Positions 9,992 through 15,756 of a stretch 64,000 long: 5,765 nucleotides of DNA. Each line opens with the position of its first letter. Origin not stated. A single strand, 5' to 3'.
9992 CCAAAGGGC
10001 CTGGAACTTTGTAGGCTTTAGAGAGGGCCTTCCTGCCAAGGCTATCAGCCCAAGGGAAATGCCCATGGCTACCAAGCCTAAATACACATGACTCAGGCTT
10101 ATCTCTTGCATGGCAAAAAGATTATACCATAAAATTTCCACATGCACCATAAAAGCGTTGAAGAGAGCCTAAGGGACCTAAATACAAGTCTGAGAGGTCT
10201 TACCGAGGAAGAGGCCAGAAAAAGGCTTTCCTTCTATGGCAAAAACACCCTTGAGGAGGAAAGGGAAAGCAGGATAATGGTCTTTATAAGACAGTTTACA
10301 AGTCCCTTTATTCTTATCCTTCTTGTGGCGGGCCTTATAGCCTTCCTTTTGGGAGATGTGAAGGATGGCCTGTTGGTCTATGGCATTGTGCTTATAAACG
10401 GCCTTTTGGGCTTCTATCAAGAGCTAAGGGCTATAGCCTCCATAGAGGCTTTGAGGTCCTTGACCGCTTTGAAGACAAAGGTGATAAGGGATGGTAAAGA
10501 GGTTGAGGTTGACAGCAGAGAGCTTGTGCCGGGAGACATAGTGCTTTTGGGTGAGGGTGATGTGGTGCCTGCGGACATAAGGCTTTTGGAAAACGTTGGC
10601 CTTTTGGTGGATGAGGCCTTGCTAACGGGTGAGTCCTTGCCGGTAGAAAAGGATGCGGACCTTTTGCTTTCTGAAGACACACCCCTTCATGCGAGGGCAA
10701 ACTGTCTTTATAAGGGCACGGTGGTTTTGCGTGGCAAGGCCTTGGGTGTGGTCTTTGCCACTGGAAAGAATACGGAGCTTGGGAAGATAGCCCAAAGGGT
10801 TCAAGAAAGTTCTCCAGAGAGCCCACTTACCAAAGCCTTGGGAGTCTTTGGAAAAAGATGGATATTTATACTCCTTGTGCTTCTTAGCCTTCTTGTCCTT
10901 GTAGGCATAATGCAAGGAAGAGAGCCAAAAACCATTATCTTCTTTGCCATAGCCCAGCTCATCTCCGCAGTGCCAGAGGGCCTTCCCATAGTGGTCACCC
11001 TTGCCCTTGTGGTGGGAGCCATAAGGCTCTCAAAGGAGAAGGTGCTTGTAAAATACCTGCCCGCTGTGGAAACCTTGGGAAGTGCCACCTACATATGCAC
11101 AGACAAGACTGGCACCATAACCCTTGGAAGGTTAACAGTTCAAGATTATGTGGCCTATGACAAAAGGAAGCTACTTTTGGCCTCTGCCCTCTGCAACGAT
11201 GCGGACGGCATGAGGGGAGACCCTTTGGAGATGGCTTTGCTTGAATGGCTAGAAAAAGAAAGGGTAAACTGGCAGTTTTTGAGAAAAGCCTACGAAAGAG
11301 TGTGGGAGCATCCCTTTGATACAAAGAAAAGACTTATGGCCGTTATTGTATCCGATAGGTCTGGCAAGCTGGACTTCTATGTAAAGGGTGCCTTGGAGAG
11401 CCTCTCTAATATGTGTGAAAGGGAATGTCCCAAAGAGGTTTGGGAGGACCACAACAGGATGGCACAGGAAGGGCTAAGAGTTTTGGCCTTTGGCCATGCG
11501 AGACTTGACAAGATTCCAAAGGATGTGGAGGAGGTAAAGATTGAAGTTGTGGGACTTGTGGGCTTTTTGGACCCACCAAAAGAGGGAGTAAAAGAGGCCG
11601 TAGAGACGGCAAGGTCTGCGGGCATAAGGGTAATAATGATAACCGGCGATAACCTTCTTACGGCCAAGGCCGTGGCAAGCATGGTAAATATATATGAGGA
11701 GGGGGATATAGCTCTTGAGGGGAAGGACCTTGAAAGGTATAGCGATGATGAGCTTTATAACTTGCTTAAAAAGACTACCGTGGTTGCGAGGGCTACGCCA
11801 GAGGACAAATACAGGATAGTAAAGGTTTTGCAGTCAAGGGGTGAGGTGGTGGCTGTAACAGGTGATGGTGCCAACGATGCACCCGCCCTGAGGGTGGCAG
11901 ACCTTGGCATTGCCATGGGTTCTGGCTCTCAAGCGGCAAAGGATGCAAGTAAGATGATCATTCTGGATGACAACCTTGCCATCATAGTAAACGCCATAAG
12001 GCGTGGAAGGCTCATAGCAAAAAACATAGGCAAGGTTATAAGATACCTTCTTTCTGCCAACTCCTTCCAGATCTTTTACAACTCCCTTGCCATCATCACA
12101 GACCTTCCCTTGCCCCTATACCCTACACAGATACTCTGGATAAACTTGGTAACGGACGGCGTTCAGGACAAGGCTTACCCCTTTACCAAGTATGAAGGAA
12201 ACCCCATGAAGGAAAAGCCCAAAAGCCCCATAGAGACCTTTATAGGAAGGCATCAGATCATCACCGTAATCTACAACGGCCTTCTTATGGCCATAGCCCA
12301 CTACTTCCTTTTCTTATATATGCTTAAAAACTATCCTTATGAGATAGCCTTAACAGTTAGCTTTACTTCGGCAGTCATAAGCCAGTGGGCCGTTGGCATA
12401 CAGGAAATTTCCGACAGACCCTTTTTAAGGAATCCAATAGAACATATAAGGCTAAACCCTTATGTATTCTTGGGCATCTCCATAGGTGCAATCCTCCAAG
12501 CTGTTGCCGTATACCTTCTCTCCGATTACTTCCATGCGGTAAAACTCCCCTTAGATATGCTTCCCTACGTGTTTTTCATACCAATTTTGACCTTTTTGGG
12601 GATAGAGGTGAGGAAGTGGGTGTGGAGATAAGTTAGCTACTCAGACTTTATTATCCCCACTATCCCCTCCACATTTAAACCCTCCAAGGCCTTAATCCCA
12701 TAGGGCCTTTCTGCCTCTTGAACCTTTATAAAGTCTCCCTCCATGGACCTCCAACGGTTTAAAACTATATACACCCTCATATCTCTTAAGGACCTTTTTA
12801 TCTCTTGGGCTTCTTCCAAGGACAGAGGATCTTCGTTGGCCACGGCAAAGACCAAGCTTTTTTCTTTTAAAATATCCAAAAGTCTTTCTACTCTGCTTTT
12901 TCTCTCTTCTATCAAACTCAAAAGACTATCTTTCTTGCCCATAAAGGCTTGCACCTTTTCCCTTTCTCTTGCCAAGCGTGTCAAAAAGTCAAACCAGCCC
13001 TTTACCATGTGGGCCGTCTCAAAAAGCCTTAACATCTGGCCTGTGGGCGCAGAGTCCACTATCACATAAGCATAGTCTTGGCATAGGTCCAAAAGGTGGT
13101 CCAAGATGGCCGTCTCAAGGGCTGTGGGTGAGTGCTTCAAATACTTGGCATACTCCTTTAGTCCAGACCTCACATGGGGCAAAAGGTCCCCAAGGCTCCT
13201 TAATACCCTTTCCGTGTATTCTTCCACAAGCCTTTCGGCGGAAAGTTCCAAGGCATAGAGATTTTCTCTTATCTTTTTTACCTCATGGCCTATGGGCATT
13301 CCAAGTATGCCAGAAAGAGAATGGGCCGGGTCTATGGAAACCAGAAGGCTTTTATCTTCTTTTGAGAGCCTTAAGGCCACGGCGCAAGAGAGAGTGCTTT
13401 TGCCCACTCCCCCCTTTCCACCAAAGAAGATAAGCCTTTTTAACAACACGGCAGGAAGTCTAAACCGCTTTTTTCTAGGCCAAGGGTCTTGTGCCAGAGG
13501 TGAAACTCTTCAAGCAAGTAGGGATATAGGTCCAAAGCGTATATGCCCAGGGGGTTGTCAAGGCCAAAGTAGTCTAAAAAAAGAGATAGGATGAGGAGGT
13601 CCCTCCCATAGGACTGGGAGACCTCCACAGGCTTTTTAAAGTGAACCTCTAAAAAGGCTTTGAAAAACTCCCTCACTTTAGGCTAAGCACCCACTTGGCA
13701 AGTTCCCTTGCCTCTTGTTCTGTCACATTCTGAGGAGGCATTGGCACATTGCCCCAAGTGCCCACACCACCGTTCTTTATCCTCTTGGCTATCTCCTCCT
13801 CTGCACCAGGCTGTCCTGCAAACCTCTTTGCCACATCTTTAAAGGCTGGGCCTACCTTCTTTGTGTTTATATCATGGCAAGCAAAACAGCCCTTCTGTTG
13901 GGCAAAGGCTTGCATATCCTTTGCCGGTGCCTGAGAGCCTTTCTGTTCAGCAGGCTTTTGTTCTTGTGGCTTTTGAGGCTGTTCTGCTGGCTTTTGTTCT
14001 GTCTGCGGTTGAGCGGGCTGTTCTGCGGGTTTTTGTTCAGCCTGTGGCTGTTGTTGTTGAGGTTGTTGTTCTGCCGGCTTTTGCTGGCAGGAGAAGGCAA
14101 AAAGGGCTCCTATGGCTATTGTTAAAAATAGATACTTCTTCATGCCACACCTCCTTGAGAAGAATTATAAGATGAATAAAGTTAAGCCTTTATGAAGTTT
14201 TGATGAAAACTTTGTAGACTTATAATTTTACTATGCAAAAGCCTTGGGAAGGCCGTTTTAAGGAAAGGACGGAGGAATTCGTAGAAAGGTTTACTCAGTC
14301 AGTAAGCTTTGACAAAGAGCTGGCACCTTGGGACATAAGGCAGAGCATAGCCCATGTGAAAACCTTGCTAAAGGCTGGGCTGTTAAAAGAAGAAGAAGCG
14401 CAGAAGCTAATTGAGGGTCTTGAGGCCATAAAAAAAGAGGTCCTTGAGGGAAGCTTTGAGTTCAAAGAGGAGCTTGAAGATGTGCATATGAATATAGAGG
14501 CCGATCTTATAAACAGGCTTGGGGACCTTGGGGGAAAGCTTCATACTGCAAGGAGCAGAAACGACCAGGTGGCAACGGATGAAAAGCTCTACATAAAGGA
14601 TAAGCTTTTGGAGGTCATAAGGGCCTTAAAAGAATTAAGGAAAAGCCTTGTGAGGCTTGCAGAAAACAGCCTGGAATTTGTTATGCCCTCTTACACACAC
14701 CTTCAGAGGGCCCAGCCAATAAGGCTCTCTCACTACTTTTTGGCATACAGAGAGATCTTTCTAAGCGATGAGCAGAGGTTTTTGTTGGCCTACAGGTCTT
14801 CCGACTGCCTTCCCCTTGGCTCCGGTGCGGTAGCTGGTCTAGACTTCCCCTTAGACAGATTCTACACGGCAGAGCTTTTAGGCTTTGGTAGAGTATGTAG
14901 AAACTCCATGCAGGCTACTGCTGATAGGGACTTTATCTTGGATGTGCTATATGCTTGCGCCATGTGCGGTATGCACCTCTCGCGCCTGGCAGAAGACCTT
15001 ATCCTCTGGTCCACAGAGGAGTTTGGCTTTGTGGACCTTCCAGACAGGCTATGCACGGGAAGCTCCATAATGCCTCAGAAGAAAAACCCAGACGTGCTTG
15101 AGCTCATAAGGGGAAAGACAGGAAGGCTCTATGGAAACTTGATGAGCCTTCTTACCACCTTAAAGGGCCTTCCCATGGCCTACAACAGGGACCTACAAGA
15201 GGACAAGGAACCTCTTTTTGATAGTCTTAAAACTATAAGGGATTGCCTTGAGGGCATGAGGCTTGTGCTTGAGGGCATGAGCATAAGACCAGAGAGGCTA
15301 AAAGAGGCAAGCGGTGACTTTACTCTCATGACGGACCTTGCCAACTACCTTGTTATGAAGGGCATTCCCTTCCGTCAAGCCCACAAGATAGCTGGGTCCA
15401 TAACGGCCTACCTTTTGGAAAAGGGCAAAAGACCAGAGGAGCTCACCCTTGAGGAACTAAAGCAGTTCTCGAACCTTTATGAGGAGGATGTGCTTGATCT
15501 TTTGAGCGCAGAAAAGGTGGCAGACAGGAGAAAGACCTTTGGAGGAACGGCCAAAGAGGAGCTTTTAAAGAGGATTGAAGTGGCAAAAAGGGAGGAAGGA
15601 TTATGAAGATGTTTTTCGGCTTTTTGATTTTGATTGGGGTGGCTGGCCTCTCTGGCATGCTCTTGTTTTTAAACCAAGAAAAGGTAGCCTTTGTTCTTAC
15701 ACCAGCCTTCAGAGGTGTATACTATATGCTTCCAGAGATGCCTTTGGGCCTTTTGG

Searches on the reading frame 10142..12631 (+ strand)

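Call 57: search_protein_families(library=ncbifam, max_evalue=1e-10, proteins=[window:10142-12631:+])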
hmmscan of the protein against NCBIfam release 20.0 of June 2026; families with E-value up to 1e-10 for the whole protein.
window:10142-12631:+ (829 aa): 19 families
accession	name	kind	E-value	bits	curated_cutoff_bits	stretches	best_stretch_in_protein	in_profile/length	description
TIGR01522.1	ATPase-IIA2_Ca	equivalog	1.4e-156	522.7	798.3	1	5-729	8-750/854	calcium-transporting P-type ATPase, PMR1-type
TIGR01647.1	ATPase-IIIA_H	equivalog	7.6e-133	444.3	615.5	1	19-673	1-639/755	plasma-membrane proton-efflux P-type ATPase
TIGR01116.1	ATPase-IIA1_Ca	equivalog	2.5e-128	429.4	703.4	2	49-341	2-291/799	calcium-translocating P-type ATPase, SERCA-type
TIGR01523.1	ATPase-IID_K-Na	equivalog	7.6e-126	421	645.05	3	357-723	456-853/997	potassium/sodium efflux P-type ATPase, fungal-type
TIGR01524.1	ATPase-IIIB_Mg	equivalog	1.4e-124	416.8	610.75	1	5-728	19-760/867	magnesium-translocating P-type ATPase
TIGR01517.1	ATPase-IIB_Ca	equivalog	4.5e-116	389.1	507.05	1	18-806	54-858/882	calcium-translocating P-type ATPase, PMCA-type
NF011702.0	PRK15122.1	subfamily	2.4e-112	376.6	975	1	3-727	33-798/907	magnesium-translocating P-type ATPase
TIGR01106.1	ATPase-IIC_X-K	subfamily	1.8e-109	367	946.1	3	2-336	18-365/997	Na,H/K antiporter P-type ATPase subunit alpha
TIGR01494.1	ATPase_P-type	subfamily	1e-92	311.1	62.3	3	209-518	108-366/478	HAD-IC family P-type ATPase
TIGR01657.1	P-ATPase-V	hypoth_equivalog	1.4e-77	261.2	618.25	2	13-517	133-697/1055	ATP13A2 family polyamine export P-type ATPase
TIGR01525.1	ATPase-IB_hvy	subfamily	1.8e-71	241.7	346.25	2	60-518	5-427/560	heavy metal translocating P-type ATPase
TIGR01512.1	ATPase-IB2_Cd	subfamily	2e-52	178.5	313.5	2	59-339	4-258/494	cadmium family heavy metal-translocating P-type ATPase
TIGR01511.1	ATPase-IB1_Cu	subfamily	3.8e-50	171.3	397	2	81-377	51-319/542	copper-translocating P-type ATPase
TIGR01497.1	kdpB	equivalog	1.6e-47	162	527.9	2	93-513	87-481/675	potassium-transporting ATPase subunit KdpB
NF008262.1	PRK11033.1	equivalog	1.3e-40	139.6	1005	2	60-368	182-478/731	zinc/cadmium/mercury/lead-transporting ATPase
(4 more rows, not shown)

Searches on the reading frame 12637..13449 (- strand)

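Call 57: search_protein_families(library=ncbifam, max_evalue=1e-10, proteins=[window:12637-13449:-])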
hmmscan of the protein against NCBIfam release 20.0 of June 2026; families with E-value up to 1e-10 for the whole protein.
window:12637-13449:- (270 aa): 4 families
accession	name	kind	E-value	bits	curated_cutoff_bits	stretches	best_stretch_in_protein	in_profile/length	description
TIGR00345.1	GET3_arsA_TRC40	subfamily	1.4e-42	146.3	135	1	8-226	1-231/299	TRC40/GET3/ArsA family transport-energizing ATPase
NF041417.1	ArsA_halo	exception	1.6e-29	103.1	800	1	5-224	13-220/617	arsenical pump-driving ATPase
TIGR04291.1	arsen_driv_ArsA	equivalog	2.4e-24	86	650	1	5-224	4-220/565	arsenical pump-driving ATPase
NF050088.1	Get3_fold_NosAFP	equivalog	4.5e-11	42.3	325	1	6-153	4-153/364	Get3/ArsA fold putative tail anchor-mediating ATPase NosAFP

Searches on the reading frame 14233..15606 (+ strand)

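Call 58: search_protein_families(library=ncbifam, max_evalue=1e-10, proteins=[window:14233-15606:+])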
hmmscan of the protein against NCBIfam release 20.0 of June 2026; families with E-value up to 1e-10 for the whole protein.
window:14233-15606:+ (457 aa): 11 families
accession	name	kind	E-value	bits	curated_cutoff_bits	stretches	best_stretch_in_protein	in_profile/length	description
TIGR00838.1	argH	equivalog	6.4e-192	638.6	279.5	1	5-454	2-453/455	argininosuccinate lyase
NF008964.0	PRK12308.1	equivalog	1.6e-144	482.6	657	1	5-453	4-454/624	argininosuccinate lyase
NF002563.0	PRK02186.1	subfamily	1.9e-73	248.1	625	1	40-403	447-813/890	argininosuccinate lyase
NF052535.1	CoM_syn_XcbC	exception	1.2e-60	205.7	575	1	20-448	25-458/495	2-phosphosulfolactate phosphatase XcbC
NF005218.0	PRK06705.1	equivalog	1.5e-53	182.3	883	1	39-450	46-466/502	argininosuccinate lyase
NF005000.0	PRK06389.1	equivalog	5.1e-42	144.5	388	1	5-352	4-345/434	argininosuccinate lyase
TIGR00928.1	purB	equivalog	2.2e-16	59.7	326.2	1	39-419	28-413/436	adenylosuccinate lyase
NF008909.0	PRK12273.1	subfamily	6.8e-15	54.9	510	1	105-408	139-444/474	aspartate ammonia-lyase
TIGR00839.1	aspA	equivalog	9.2e-14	51.2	681.2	1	105-304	134-342/468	aspartate ammonia-lyase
TIGR02426.1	protocat_pcaB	equivalog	3.4e-12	46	355.75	1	90-309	79-298/338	3-carboxy-cis,cis-muconate cycloisomerase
NF006500.1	PRK08937.2-4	subfamily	1.5e-11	43.8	626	1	100-358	98-358/448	adenylosuccinate lyase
